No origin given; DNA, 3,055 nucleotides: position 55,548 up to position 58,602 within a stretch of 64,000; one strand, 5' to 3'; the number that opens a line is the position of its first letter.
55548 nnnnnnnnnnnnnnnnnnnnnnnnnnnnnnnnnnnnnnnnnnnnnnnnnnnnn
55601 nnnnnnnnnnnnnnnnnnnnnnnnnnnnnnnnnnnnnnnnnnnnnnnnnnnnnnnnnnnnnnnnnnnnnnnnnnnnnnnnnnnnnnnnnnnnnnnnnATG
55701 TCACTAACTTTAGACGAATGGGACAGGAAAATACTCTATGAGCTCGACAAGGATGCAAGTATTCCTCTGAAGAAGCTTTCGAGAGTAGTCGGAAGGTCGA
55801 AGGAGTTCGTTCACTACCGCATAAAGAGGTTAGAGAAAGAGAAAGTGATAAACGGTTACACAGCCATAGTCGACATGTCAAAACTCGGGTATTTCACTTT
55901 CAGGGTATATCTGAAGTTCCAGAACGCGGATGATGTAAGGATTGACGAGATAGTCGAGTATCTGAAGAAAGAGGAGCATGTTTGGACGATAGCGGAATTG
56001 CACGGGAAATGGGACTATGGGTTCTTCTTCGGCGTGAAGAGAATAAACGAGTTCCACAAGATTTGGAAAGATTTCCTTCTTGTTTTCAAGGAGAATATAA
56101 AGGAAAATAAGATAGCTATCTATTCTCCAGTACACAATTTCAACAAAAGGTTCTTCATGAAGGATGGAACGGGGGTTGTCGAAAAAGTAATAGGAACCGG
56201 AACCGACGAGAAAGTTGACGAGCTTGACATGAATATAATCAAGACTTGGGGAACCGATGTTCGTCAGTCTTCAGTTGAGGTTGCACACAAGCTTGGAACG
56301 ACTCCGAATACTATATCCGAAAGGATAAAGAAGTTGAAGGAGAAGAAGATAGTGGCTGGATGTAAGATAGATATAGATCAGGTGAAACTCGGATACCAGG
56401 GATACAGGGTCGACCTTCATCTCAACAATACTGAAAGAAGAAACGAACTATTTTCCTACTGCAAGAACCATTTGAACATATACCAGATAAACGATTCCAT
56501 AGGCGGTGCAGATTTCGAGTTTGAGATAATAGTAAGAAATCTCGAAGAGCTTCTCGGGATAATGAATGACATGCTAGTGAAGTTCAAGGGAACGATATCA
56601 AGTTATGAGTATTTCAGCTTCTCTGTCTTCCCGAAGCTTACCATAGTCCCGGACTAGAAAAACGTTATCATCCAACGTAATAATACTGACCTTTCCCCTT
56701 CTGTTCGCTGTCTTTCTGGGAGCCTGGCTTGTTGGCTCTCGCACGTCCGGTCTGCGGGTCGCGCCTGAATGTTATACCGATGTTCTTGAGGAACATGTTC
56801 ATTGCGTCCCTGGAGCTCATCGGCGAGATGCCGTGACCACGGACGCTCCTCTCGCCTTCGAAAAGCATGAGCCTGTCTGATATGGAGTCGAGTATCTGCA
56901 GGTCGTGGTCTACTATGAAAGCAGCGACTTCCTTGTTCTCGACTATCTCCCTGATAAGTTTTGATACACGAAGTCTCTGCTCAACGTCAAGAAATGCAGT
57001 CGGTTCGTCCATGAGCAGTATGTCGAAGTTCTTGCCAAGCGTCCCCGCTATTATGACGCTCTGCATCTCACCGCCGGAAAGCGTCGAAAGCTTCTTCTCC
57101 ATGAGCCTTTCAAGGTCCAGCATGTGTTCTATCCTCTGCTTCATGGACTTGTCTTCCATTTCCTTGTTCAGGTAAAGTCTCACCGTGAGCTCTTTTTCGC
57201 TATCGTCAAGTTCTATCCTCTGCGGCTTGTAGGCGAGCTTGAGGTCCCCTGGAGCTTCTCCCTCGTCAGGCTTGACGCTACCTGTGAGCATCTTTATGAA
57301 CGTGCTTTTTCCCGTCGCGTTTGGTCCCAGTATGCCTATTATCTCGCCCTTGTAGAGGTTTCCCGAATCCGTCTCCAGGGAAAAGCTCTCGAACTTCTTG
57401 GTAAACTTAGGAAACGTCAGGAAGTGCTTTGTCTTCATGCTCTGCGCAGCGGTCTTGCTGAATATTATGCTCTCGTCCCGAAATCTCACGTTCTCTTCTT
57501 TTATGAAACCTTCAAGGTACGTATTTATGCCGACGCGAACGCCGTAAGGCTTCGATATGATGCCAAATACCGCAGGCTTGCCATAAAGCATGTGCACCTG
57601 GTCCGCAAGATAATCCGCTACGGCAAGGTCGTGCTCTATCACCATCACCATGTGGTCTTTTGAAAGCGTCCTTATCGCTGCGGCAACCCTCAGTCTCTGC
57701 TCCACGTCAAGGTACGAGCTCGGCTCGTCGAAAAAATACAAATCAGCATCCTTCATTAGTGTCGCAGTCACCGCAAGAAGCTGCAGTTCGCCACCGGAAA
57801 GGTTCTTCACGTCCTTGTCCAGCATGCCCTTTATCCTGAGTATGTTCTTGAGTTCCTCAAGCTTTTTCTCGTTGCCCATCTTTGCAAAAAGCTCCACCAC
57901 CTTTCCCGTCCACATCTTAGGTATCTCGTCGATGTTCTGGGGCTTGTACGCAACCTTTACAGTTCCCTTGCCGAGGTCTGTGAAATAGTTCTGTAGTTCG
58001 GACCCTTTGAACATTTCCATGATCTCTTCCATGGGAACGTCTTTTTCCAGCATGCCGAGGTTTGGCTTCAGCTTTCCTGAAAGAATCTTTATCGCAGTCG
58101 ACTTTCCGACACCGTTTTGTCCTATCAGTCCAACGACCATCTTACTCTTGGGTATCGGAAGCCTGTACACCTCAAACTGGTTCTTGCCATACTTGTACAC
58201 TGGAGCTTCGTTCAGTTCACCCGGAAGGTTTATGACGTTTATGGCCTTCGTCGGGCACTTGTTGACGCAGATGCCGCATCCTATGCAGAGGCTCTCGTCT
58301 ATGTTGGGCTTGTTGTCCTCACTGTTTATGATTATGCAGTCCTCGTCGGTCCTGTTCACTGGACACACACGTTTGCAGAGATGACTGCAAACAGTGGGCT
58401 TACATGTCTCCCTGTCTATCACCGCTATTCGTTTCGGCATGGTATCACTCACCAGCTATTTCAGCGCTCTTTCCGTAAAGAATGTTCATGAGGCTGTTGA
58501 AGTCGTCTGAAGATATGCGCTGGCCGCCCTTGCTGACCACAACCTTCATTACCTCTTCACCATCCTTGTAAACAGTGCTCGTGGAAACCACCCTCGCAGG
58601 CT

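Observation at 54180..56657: Radical SAM, lipobox-bearing small protein and tandem Lrp: candidate RiPP-like or surface-peptide modification cassette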

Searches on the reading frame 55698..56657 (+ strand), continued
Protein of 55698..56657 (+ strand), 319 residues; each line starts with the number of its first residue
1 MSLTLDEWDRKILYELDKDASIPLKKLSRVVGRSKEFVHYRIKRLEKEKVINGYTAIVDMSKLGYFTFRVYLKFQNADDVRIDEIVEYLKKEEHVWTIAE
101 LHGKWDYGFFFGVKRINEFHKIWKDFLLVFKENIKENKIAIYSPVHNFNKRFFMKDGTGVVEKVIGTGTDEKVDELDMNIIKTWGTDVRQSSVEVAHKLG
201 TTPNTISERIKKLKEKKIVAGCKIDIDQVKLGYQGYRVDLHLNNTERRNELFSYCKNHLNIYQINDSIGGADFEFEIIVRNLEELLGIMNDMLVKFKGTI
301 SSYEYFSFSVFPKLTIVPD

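Call 52: fold_search(model_id=the predicted structure, library=pdb)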
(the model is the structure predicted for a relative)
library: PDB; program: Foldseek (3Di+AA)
matches with E <= 10: 1492; with E <= 0.001: 57
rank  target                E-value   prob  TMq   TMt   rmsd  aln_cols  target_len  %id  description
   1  4ch7                  8.0e-14  1.00  0.66  0.68   4.7       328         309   15  Crystal structure of the siroheme decarboxylase NirDL (released 2014-07-30)
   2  4czc                  5.6e-13  1.00  0.66  0.68   4.6       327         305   16  Crystal structure of the siroheme decarboxylase NirDL in co-complex with iron-uroporphyrin III analogue (released 2014-07-30)
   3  2cyy                  3.6e-08  1.00  0.41  0.82   6.5       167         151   23  Crystal structure of PH1519 from Pyrococcus horikosii OT3 (released 2006-09-19)
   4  2dbb_B                7.0e-08  1.00  0.40  0.81   2.3       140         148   22  Crystal structure of PH0061 (released 2006-06-15)
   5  2p6t_B                8.3e-08  1.00  0.39  0.75   2.6       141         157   23  CRYSTAL STRUCTURE OF TRANSCRIPTIONAL REGULATOR NMB0573 and L-LEUCINE COMPLEX FROM NEISSERIA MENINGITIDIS (released 2007-04-03)
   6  2p5v_C                1.1e-07  1.00  0.38  0.75   2.7       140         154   25  Crystal Structure of Transcriptional Regulator NMB0573 from Neisseria Meningitidis (released 2007-04-03)
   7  3i4p                  1.6e-07  1.00  0.39  0.77   2.3       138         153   24  Crystal structure of AsnC family transcriptional regulator from Agrobacterium tumefaciens (released 2009-07-28)
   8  2p6t_F                1.8e-07  1.00  0.39  0.75   2.7       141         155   25  CRYSTAL STRUCTURE OF TRANSCRIPTIONAL REGULATOR NMB0573 and L-LEUCINE COMPLEX FROM NEISSERIA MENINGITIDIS (released 2007-04-03)
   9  2pmh                  2.6e-07  1.00  0.38  0.76   2.4       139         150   24  Crystal structure of Thr132Ala of ST1022 from Sulfolobus tokodaii (released 2008-04-22)
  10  9w4w                  2.9e-07  1.00  0.39  0.78   5.9       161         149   23  Structure of transcription factor in complex with L-Ile (released 2026-03-25)
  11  2cg4_A                3.1e-07  1.00  0.39  0.78   2.9       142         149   20  Structure of E.coli AsnC (released 2006-04-04)
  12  2p5v_G                3.2e-07  1.00  0.38  0.73   2.8       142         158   25  Crystal Structure of Transcriptional Regulator NMB0573 from Neisseria Meningitidis (released 2007-04-03)
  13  2e1c_MODEL_1_A        3.9e-07  1.00  0.38  0.78   2.3       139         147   25  Structure of Putative HTH-type transcriptional regulator PH1519/DNA Complex (released 2007-12-04)
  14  2efo                  3.9e-07  1.00  0.38  0.77   2.4       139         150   24  Crystal structure of Tyr77 to Ala of ST1022 from Sulfolobus tokodaii 7 (released 2008-02-26)
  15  2efq                  3.9e-07  1.00  0.38  0.76   2.5       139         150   24  Crystal Structure of Thr134 to Ala of ST1022-Glutamine Complex from Sulfolobus tokodaii 7 (released 2008-03-04)
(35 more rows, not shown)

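Call 59: find_encoding_contigs(protein=P0127, flank=4000, max_places=2)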
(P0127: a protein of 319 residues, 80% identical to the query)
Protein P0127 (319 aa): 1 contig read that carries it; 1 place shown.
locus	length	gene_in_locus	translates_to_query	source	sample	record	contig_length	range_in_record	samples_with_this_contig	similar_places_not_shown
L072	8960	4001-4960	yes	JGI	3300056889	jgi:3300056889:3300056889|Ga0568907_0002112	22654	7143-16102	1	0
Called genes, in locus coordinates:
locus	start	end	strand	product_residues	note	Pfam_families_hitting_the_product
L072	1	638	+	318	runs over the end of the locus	PF08271:Zn_Ribbon_TF, PF00382:TFIIB, PF04545:Sigma70_r4 (faint), PF00382:TFIIB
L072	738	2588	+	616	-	PF17297:PEPCK_N, PF00821:PEPCK_GTP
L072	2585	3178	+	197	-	PF00300:His_Phos_1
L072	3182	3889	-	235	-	-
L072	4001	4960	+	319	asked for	PF13404:HTH_AsnC-type, PF13412:HTH_24, PF01037:AsnC_trans_reg (faint), PF13404:HTH_AsnC-type (weak)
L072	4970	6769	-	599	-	PF04068:Fer4_RLI, PF13237:Fer4_10 (faint), PF00037:Fer4, PF12837:Fer4_6 (weak), PF00005:ABC_tran, PF02463:SMC_N (weak), PF13304:AAA_21 (faint), PF00005:ABC_tran, +1 more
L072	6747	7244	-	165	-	-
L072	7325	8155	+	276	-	PF25231:DUF7847 (faint)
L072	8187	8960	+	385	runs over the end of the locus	PF01926:MMR_HSR1, PF08438:YGR210-like_G4, PF02824:TGS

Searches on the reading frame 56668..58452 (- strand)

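Call 3: search_protein_families(library=pfam, proteins=[window:56668-58452:-], max_evalue=0.01)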
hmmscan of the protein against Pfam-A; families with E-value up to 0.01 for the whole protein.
window:56668-58452:- (594 aa): 22 families
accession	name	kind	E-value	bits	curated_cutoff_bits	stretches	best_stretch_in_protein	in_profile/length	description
PF00005.33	ABC_tran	-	3.1e-38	131.9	25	2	362-486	4-137/137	ABC transporter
PF02463.25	SMC_N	-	1.2e-12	48.2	40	2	99-277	19-200/220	RecF/RecN/SMC N terminal domain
PF13304.12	AAA_21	-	5.8e-11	43.4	27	0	107-125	2-20/304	AAA domain, putative AbiEii toxin, Type IV TA system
PF00037.32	Fer4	-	2.9e-08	33.6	21.1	1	50-71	2-23/24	4Fe-4S binding domain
PF04068.21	Fer4_RLI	-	1.4e-07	31.6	23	1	8-36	2-33/35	Possible Fer4-like domain in RNase L inhibitor, RLI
PF12837.12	Fer4_6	-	5.2e-07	29.8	25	1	48-71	1-24/24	4Fe-4S binding domain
PF13237.11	Fer4_10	-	6.8e-06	26.4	25.5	2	49-72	2-22/53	4Fe-4S dicluster domain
PF12838.12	Fer4_7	-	5.2e-05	24.1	27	1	22-70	5-52/52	4Fe-4S dicluster domain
PF01926.29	MMR_HSR1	-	6.9e-05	23.4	21.9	0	372-401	2-30/113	50S ribosome-binding GTPase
PF13484.11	Fer4_16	-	7.1e-05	23.9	30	1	56-90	2-34/66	4Fe-4S double cluster binding domain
PF13401.12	AAA_22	-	0.0001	23.1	27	0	105-180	6-74/130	AAA domain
PF25160.1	LdpA_Fe-S-bd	-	0.00017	21.7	27.6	1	19-73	2-45/49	LdpA Fe-S cluster-binding domain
PF03193.22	RsgA_GTPase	-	0.00026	21.3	30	0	105-133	107-135/174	RsgA GTPase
PF13555.12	AAA_29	-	0.00039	20.6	27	0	100-121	19-39/61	P-loop containing region of AAA domain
PF12797.12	Fer4_2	-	0.00065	19.9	24.5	1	51-68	5-22/22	4Fe-4S binding domain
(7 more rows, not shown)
